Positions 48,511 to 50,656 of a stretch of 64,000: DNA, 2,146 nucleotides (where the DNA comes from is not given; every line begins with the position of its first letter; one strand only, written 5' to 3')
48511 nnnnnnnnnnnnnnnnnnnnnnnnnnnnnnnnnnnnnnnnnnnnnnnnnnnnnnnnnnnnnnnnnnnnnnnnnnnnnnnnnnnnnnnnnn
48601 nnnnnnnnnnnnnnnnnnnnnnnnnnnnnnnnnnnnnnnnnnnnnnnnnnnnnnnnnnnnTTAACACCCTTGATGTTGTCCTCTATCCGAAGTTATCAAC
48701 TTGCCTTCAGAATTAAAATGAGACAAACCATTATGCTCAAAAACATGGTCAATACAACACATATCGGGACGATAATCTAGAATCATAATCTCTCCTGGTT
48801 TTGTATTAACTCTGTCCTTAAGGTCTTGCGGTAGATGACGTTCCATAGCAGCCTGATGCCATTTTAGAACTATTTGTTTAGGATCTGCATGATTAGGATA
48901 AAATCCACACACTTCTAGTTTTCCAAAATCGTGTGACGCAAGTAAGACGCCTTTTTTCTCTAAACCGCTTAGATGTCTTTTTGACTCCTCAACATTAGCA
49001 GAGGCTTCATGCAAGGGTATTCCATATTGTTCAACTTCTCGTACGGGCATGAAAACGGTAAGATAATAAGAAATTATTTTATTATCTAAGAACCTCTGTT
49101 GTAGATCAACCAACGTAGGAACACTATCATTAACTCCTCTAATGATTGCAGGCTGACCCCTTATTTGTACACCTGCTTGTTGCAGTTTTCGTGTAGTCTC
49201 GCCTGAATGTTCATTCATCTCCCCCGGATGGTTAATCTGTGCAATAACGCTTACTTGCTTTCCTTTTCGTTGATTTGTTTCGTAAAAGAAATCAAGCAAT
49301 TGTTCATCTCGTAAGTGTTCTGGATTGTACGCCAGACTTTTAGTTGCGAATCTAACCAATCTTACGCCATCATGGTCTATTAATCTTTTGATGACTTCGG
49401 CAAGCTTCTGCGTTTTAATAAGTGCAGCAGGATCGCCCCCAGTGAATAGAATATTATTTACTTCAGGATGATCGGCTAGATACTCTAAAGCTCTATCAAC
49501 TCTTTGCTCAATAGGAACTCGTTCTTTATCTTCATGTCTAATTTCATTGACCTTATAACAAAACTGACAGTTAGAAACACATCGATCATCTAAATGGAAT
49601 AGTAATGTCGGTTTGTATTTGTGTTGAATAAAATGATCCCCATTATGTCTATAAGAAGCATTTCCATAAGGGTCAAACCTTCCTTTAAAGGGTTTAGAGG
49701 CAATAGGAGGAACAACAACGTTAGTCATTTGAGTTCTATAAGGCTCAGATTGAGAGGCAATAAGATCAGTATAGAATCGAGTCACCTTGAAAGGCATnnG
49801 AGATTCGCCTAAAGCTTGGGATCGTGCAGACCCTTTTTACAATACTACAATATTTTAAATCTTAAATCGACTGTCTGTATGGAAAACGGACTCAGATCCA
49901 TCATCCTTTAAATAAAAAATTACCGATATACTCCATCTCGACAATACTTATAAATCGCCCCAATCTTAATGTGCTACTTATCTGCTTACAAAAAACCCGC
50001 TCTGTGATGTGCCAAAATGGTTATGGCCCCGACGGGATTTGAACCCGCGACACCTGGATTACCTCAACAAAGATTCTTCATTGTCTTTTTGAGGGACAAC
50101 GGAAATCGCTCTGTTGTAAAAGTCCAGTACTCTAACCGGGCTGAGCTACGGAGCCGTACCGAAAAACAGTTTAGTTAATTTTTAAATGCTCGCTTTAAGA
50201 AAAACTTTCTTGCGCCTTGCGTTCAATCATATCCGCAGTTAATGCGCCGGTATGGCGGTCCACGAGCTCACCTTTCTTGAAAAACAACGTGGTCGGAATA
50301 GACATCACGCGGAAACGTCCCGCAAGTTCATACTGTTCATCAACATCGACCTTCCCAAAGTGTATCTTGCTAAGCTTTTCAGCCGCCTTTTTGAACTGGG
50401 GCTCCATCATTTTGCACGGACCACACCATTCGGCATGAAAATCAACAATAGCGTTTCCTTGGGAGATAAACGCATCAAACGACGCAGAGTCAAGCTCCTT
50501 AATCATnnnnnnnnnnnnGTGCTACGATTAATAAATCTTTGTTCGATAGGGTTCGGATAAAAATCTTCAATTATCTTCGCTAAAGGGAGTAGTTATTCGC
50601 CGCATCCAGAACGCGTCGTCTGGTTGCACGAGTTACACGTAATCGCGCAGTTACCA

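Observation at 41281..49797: Island cargo: co-directional operon of a KamA-like radical SAM enzyme, a beta-helix protein, a 7-bladed FG-GAP propeller fused to a zincin, a Cys-rich membrane protein and a secreted protein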

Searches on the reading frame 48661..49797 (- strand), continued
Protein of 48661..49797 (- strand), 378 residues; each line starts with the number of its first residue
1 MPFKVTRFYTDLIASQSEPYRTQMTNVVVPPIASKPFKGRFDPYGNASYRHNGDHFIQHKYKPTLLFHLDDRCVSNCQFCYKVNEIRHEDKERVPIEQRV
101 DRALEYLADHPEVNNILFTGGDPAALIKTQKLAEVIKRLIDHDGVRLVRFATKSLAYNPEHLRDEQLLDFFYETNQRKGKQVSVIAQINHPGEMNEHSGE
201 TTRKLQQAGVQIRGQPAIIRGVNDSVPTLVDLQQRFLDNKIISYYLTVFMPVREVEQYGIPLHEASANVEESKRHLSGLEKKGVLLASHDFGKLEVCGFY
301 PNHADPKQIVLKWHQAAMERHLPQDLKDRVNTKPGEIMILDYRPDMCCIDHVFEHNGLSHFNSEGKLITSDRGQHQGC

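Call 29: find_related_loci(query=A1, collection=genome_contigs, flank=8000)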
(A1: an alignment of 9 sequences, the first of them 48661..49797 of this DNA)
Query A1 (378 aa) in genome_contigs; peptide patterns used: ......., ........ (x = any residue, [..] = any of these).
129 stretches matched a pattern; 27 encode a relative of the query (tblastn E <= 1e-3); 27 distinct loci.
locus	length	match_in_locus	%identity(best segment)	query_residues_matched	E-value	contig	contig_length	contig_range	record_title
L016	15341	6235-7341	65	1-368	3e-174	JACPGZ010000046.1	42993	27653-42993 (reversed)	MAG: Candidatus Pacearchaeota archaeon isolate NC_groundwater_401_Ag_B-0.1um_33_12 GD18-4_B1_scaffold_1183800, whole gen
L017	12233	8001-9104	67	1-368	9e-171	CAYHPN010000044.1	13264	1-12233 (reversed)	MAG TPA_asm: Candidatus Woesearchaeota archaeon isolate ERP119705_co14_220 genome assembly, contig: NODE_5742_length_132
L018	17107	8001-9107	63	1-368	6e-161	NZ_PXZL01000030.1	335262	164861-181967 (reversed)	Brevibacillus formosus strain NRRL NRS-863 N863_contig_30, whole genome shotgun sequence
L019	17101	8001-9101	63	1-366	1e-159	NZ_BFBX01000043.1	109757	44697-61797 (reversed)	Paenibacillus sp. 598K contig_0043, whole genome shotgun sequence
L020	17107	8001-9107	62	1-368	8e-160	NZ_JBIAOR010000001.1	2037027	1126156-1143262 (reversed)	Brevibacillus sp. NPDC003359 NPDC003359_401_C7.ctg-0001, whole genome shotgun sequence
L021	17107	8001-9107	62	1-368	1e-159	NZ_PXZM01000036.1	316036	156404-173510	Brevibacillus fortis strain NRRL NRS-1210 N1210_contig_36, whole genome shotgun sequence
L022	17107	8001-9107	62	1-368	8e-160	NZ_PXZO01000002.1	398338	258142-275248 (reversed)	Brevibacillus porteri strain NRRL B-41110 contig_2, whole genome shotgun sequence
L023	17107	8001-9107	62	1-368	6e-158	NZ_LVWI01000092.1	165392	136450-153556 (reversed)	Paenibacillus helianthi strain P26E scaffold_7, whole genome shotgun sequence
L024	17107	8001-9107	62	1-368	8e-160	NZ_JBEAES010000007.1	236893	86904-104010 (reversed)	Brevibacillus sp. FIR094 NODE_7_length_236893_cov_132.151914, whole genome shotgun sequence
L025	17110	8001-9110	61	1-368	2e-156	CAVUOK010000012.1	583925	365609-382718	MAG: uncultured Actinomycetes bacterium isolate MFD04212.bin.2.126 genome assembly, contig: contig_3538, whole genome sh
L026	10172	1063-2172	62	1-368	2e-156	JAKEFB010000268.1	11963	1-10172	MAG: Chloroflexota bacterium isolate PMV_2.24 PMV_2.24.k101_3320500, whole genome shotgun sequence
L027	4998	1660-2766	60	1-368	3e-156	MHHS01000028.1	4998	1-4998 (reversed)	MAG: Candidatus Andersenbacteria bacterium RIFCSPHIGHO2_12_FULL_45_11b rifcsphigho2_12_scaffold_37636, whole genome shot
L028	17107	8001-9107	62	1-368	1e-160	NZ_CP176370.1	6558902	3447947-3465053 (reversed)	Brevibacillus fortis strain LJQJ21 chromosome, complete genome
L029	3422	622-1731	59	1-368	4e-153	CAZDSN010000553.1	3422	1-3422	MAG TPA_asm: uncultured Ardenticatenaceae bacterium isolate SRP173033_co1_193 genome assembly, contig: NODE_85164_length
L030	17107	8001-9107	58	1-368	5e-147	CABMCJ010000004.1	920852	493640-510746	uncultured archaeon isolate LFW-35 genome assembly, contig: LFW35_4, whole genome shotgun sequence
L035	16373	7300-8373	52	1-361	4e-128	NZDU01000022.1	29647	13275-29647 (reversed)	MAG: Candidatus Pacearchaeota archaeon isolate ARS103 40162, whole genome shotgun sequence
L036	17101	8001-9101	52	1-367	2e-126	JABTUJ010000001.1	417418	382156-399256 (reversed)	MAG: Verrucomicrobiales bacterium isolate H5_VER1 seq001, whole genome shotgun sequence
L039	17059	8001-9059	44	1-356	4e-104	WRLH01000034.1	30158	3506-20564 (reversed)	MAG: Lachnospiraceae bacterium isolate Th196P3bin150 Ga0099364_10002374, whole genome shotgun sequence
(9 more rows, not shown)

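Call 33: search_protein_families(library=pfam, proteins=[L018:3265-7809:+, L018:9158-15676:+, L036:7308-7796:+, L036:8933-9607:+, L039:9061-10824:+, L039:6607-7641:+, L035:6134-7099:-, L025:9037-10110:+, L030:7857-9533:+, L015:3-557:+], max_evalue=0.001)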
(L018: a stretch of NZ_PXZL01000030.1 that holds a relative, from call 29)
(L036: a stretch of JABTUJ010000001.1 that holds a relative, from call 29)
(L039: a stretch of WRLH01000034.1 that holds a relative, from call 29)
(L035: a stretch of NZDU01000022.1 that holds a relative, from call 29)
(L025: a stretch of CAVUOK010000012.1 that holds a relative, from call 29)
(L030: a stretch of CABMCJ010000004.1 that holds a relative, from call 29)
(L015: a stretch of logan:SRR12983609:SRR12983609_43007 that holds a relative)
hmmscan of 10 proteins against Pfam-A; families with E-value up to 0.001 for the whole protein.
L018:3265-7809:+ (1514 aa): 4 families
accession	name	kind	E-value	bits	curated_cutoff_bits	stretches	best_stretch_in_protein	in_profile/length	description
PF00668.25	Condensation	-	9.7e-156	519.4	30.6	2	25-456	5-452/456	Condensation domain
PF00501.34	AMP-binding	-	6e-79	266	29.9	1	480-824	1-384/384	AMP-binding enzyme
PF13193.12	AMP-binding_C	-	1.8e-12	48.4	24.5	1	881-954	1-76/76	AMP-binding enzyme C-terminal domain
PF00550.31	PP-binding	-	3.7e-10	40.4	20.8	1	984-1043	3-65/67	Phosphopantetheine attachment site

L018:9158-15676:+ (2172 aa): 5 families
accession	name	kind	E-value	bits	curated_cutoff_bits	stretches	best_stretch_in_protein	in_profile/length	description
PF00668.25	Condensation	-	2.3e-241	801.7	30.6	3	1056-1487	2-452/456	Condensation domain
PF00501.34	AMP-binding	-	3.1e-80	270.3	29.9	1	472-819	2-383/384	AMP-binding enzyme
PF13669.12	Glyoxalase_4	-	3.1e-25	89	27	1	1496-1609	1-109/109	Glyoxalase/Bleomycin resistance protein/Dioxygenase superfamily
PF00550.31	PP-binding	-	3.4e-16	59.7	20.8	1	975-1039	1-67/67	Phosphopantetheine attachment site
PF13193.12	AMP-binding_C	-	2.2e-11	45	24.5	1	874-947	1-76/76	AMP-binding enzyme C-terminal domain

L036:7308-7796:+ (162 aa): 0 families

L036:8933-9607:+ (224 aa): 1 family
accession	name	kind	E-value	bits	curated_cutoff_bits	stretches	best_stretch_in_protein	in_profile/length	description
PF04073.20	tRNA_edit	-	5.4e-17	62.5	25.5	1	93-198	4-110/123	Aminoacyl-tRNA editing domain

L039:9061-10824:+ (587 aa): 2 families
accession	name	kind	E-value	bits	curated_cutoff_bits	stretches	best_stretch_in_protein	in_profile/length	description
PF00501.34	AMP-binding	-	7.1e-61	206.5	29.9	1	8-346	1-383/384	AMP-binding enzyme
PF00550.31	PP-binding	-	3.6e-07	30.8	20.8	1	527-572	24-67/67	Phosphopantetheine attachment site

L039:6607-7641:+ (344 aa): 0 families

L035:6134-7099:- (321 aa): 8 families
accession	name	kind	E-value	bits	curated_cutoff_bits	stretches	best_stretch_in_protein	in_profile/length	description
PF13412.12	HTH_24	-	1.1e-18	67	21.9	2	172-218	2-48/48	Winged helix-turn-helix DNA-binding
PF13404.12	HTH_AsnC-type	-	1.2e-14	54.3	27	2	3-42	1-40/42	AsnC-type helix-turn-helix domain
PF01047.28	MarR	-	1.5e-07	31.6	24.6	0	175-218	5-48/59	MarR family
PF01037.27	AsnC_trans_reg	-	5.7e-06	26.6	25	0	78-124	8-56/73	Lrp/AsnC ligand binding domain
PF12802.13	MarR_2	-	0.0001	22.9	27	0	6-49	6-50/61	MarR family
PF22451.2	NirdL-like_HTH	-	0.00013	21.9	27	0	192-217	21-46/47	Siroheme decarboxylase NirDL-like HTH domain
PF13545.12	HTH_Crp_2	-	0.00019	21.8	27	0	189-219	24-55/70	Crp-like helix-turn-helix domain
PF13463.12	HTH_27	-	0.00046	20.8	22.2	0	5-50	3-49/68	Winged helix DNA-binding domain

L025:9037-10110:+ (357 aa): 1 family
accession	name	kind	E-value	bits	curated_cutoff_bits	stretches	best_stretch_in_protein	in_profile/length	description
PF00892.27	EamA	-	5.6e-32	111.3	28.2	2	50-182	3-134/135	EamA-like transporter family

L030:7857-9533:+ (558 aa): 2 families
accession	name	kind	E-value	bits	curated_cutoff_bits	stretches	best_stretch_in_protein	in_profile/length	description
PF12680.13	SnoaL_2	-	5.7e-08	33.7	27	1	438-536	1-100/102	SnoaL-like domain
PF04055.27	Radical_SAM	-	4.9e-05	24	29.5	1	119-279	5-164/166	Radical SAM superfamily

L015:3-557:+ (184 aa): 1 family
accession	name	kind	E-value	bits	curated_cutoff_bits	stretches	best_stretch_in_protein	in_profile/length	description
PF04073.20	tRNA_edit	-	1.2e-24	87.2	25.5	1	52-168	4-120/123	Aminoacyl-tRNA editing domain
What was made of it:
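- Closest known: KamA family radical SAM/PLP amino-acid 2,3-aminomutases. Same: NRPS-embedded members imply beta-amino-acid supply (call 33).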

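Call 73: find_related_loci(query=A1, collection=viral_contigs, flank=8000)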
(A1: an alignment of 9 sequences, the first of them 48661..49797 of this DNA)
Query A1 (378 aa) in viral_contigs; peptide patterns used: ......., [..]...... (x = any residue, [..] = any of these).
44 stretches matched a pattern, but none encodes a relative of the query by tblastn (E <= 1e-3).

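Call 76: search_protein_families(library=ncbifam, proteins=[L001:7499-7999:+, L004:7510-8004:+, L007:3159-3659:+, L001:6266-7435:-], max_evalue=0.01)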
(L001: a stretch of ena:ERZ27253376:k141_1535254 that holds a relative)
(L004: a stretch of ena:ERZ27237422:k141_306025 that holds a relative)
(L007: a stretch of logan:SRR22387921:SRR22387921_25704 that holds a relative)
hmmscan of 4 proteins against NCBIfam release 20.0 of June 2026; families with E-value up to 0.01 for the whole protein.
L001:7499-7999:+ (166 aa): 3 families
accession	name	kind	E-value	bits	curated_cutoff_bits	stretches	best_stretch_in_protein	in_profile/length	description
TIGR00011.1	YbaK_EbsC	equivalog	2.9e-16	59.6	153.25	1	19-159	10-149/152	Cys-tRNA(Pro) deacylase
NF006625.0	PRK09194.1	equivalog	1.5e-08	34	558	1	33-149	256-371/559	proline--tRNA ligase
NF007951.0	PRK10670.1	equivalog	1e-06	28.7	243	1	19-161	11-155/159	Cys-tRNA(Pro)/Cys-tRNA(Cys) deacylase YbaK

L004:7510-8004:+ (164 aa): 3 families
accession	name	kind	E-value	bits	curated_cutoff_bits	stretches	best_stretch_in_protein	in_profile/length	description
TIGR00011.1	YbaK_EbsC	equivalog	9.1e-14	51.5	153.25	1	19-151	11-142/152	Cys-tRNA(Pro) deacylase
NF006625.0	PRK09194.1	equivalog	2.9e-07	29.8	558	1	34-145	258-368/559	proline--tRNA ligase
NF007951.0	PRK10670.1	equivalog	0.00075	19.4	243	1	19-137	12-132/159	Cys-tRNA(Pro)/Cys-tRNA(Cys) deacylase YbaK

L007:3159-3659:+ (166 aa): 3 families
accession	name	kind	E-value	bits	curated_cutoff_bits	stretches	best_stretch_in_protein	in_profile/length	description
TIGR00011.1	YbaK_EbsC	equivalog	8.2e-13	48.4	153.25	1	20-158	10-147/152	Cys-tRNA(Pro) deacylase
NF006625.0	PRK09194.1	equivalog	5e-06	25.7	558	1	35-139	257-360/559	proline--tRNA ligase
NF007951.0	PRK10670.1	equivalog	0.00094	19.1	243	1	21-157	12-150/159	Cys-tRNA(Pro)/Cys-tRNA(Cys) deacylase YbaK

L001:6266-7435:- (389 aa): 5 families
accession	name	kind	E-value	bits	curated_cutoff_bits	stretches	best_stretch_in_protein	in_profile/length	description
NF033789.1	repress_SdpR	subfamily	2.1e-08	34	100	1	322-378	3-59/79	autorepressor SdpR family transcription factor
NF033788.1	HTH_metalloreg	subfamily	3.3e-08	33.2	55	1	318-375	2-60/77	metalloregulator ArsR/SmtB family transcription factor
NF041413.1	ArsR_Rv2640c_fam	equivalog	0.00048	20.5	155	1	321-375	36-93/118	Rv2640c family ArsR-like transcriptional regulator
NF053755.1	MsvR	equivalog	0.00055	19.7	220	1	318-374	4-60/236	transcriptional factor MsvR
NF052532.1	TransRegPagRBaca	equivalog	0.0077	16.3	170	0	316-375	16-75/99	transcriptional repressor PagR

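Call 79: search_protein_families(library=pfam, proteins=[L014:1598-3577:-], max_evalue=0.1)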
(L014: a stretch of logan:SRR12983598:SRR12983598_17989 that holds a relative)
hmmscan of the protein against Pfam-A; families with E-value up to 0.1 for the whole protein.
L014:1598-3577:- (659 aa): 6 families
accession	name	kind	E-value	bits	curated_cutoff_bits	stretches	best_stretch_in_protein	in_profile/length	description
PF19044.6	P-loop_TraG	-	1.2e-25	90.5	25.8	1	124-480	27-395/413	TraG P-loop domain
PF01935.23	DUF87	-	4.7e-16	60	23.2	1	131-308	28-200/220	Helicase HerA, central domain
PF12846.13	AAA_10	-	1.9e-11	44.1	27.5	1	126-390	21-293/362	AAA-like domain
PF13401.12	AAA_22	-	0.0039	17.9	27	0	129-164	8-43/130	AAA domain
PF01656.29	CbiA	-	0.026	14.9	25.4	0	134-280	7-82/125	CobQ/CobB/MinD/ParA nucleotide binding domain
PF10412.15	TrwB_AAD_bind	-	0.03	13.6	20.5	1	134-193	23-73/387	Type IV secretion-system coupling protein DNA-binding domain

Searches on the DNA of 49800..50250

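Call 8: search_rna_families(source=window, start=49800, end=50250, threshold=evalue, max_evalue=0.01, show_alignments=1)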
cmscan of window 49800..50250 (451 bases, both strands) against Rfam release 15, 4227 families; matches with E-value up to 0.01: 1.
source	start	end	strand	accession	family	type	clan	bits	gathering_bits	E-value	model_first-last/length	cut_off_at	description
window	50024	50155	-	RF00005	tRNA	Gene; tRNA;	CL00001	53.8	29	6.4e-11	1-71/71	no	tRNA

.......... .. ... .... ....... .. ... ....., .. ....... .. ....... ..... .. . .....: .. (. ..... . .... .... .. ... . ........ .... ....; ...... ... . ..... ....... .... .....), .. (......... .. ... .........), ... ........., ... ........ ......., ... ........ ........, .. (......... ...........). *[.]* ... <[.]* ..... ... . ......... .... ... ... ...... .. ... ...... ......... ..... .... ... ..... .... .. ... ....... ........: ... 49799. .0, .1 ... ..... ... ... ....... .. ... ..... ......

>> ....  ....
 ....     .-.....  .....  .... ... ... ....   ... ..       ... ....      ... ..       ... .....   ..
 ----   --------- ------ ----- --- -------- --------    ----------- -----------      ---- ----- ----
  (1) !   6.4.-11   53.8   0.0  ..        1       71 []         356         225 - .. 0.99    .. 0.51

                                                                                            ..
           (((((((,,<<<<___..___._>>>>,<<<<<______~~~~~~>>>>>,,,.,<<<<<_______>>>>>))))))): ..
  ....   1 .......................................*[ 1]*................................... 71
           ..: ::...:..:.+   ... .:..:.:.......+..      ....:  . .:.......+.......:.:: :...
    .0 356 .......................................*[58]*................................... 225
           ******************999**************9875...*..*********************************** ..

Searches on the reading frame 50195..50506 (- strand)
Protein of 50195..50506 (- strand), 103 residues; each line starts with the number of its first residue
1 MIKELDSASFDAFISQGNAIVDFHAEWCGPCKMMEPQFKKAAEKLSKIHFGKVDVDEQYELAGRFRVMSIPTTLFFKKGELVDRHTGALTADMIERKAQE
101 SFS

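Call 89: find_encoding_contigs(protein=window:50195-50506:-, flank=7000, max_places=8)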
Protein window:50195-50506:- (103 aa): 7 contigs read that carry it; 5 places shown.
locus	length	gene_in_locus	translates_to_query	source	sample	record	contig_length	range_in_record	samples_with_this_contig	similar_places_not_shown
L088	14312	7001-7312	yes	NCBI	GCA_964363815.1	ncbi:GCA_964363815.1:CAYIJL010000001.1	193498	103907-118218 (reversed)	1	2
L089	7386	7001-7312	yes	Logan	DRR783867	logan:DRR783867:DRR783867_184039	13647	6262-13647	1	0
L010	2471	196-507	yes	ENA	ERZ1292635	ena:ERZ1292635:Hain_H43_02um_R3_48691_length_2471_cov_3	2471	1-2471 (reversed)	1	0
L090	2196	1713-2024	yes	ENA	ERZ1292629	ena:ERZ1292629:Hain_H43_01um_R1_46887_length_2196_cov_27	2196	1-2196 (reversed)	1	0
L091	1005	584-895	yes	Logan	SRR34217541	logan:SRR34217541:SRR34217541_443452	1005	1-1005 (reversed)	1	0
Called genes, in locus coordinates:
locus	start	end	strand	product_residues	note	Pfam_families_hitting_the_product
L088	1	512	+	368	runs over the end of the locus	PF00266:Aminotran_5, PF00155:Aminotran_1_2, PF01212:Beta_elim_lyase (weak), PF01041:DegT_DnrJ_EryC1 (weak)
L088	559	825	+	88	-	-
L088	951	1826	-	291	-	PF00535:Glycos_transf_2, PF13641:Glyco_tranf_2_3, PF13506:Glyco_transf_21, PF13632:Glyco_trans_2_3 (weak)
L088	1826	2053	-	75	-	-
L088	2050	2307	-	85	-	PF18893:DUF5652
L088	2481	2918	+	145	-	PF22811:Zn_ribbon_NrdR, PF03477:ATP-cone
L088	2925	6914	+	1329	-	PF00317:Ribonuc_red_lgN (weak), PF08471:Ribonuc_red_2_N (faint), PF02867:Ribonuc_red_lgC, PF14890:Intein_splicing, PF14528:LAGLIDADG_3, PF12637:TSCPD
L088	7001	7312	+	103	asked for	PF00085:Thioredoxin, PF13098:Thioredoxin_2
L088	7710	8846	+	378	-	PF04055:Radical_SAM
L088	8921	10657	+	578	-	PF05048:NosD, PF13229:Beta_helix, PF05048:NosD, PF13229:Beta_helix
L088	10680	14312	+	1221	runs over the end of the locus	PF01839:FG-GAP (faint), PF13517:FG-GAP_3, PF00041:fn3 (weak)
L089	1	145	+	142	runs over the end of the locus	-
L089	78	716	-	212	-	PF09997:DUF2238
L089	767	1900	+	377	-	PF00155:Aminotran_1_2 (faint), PF00266:Aminotran_5, PF01212:Beta_elim_lyase, PF01041:DegT_DnrJ_EryC1 (weak)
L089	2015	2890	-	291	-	PF00535:Glycos_transf_2, PF13641:Glyco_tranf_2_3, PF13506:Glyco_transf_21, PF13632:Glyco_trans_2_3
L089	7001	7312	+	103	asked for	PF00085:Thioredoxin, PF13098:Thioredoxin_2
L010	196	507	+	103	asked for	PF00085:Thioredoxin, PF13098:Thioredoxin_2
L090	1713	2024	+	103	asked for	PF00085:Thioredoxin, PF13098:Thioredoxin_2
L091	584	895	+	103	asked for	PF00085:Thioredoxin, PF13098:Thioredoxin_2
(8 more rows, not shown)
